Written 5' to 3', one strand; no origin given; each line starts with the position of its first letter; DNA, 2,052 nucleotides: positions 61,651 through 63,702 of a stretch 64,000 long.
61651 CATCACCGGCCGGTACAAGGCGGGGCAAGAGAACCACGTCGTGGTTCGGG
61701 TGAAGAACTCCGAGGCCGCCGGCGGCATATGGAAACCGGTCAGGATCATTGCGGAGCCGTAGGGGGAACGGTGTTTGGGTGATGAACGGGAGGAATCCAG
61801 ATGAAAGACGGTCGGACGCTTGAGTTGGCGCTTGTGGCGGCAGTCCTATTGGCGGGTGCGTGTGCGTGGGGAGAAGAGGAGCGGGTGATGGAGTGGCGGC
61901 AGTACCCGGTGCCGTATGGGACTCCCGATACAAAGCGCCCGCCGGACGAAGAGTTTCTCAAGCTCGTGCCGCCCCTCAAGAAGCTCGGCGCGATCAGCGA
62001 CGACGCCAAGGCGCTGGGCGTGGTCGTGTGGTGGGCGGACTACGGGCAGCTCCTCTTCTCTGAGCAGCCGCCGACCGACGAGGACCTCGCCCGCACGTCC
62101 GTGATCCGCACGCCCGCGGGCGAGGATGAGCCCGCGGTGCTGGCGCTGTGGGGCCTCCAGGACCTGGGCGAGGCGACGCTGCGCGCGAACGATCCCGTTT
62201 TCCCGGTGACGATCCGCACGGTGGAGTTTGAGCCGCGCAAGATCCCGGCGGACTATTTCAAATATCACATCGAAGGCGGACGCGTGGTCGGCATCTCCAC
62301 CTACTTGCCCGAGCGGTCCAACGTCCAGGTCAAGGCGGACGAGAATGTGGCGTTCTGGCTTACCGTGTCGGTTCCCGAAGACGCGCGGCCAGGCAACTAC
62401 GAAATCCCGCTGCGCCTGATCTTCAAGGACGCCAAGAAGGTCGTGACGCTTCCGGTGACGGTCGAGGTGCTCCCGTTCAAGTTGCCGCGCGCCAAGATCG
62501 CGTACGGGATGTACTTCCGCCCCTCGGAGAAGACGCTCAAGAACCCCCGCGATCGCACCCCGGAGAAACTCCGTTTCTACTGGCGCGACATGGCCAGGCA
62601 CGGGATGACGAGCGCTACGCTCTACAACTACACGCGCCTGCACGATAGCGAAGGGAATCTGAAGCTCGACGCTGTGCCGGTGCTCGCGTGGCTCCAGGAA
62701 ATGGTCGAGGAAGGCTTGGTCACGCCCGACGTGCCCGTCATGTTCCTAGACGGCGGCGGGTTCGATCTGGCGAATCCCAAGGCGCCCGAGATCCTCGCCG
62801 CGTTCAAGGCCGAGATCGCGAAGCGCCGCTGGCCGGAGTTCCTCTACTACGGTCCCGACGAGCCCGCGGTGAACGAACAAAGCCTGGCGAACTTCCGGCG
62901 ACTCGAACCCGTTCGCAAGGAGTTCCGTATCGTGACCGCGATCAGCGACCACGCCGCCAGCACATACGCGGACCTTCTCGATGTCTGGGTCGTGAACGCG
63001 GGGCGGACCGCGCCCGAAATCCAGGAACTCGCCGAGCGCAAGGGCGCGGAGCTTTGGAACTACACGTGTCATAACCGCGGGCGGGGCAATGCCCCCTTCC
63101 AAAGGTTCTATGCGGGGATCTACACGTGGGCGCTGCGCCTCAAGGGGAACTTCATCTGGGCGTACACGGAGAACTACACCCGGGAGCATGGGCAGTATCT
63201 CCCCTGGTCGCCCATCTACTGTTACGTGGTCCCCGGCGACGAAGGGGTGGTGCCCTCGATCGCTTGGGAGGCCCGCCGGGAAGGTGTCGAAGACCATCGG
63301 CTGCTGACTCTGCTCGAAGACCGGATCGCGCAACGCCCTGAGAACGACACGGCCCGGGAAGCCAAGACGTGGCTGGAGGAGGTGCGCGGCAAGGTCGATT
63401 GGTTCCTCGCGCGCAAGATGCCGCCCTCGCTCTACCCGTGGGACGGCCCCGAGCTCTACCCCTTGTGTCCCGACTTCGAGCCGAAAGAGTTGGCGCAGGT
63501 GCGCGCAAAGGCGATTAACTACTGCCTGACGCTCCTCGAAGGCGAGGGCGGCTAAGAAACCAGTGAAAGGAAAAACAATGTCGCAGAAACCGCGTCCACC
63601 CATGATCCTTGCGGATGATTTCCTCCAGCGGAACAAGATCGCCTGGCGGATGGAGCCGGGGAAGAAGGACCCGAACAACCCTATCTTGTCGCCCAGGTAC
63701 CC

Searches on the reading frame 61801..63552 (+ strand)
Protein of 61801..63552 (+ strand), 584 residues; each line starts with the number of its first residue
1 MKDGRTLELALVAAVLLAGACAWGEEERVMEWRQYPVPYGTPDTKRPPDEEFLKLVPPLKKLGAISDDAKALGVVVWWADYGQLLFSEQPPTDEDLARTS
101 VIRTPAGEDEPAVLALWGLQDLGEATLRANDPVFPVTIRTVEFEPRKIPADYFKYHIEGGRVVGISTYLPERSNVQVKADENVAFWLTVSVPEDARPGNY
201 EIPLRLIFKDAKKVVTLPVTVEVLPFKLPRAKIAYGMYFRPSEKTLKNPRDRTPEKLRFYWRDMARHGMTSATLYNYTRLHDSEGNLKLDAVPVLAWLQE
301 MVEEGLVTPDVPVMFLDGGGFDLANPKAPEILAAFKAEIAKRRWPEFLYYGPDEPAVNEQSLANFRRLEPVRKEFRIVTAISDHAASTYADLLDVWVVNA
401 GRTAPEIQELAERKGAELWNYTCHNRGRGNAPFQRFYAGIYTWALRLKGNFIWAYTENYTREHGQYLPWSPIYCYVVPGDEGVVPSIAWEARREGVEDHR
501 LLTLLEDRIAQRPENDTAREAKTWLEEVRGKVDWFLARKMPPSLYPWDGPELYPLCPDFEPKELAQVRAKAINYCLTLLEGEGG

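Call 54: search_protein_families(library=pfam, proteins=[window:61801-63552:+], max_evalue=0.00001)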
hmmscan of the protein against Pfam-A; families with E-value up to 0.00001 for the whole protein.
window:61801-63552:+ (584 aa): 1 family
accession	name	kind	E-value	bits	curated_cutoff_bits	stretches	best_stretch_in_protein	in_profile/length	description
PF13320.12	GH123_cat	-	3.9e-09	36.8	23.1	1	331-505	138-324/324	Glycoside hydrolase 123, catalytic domain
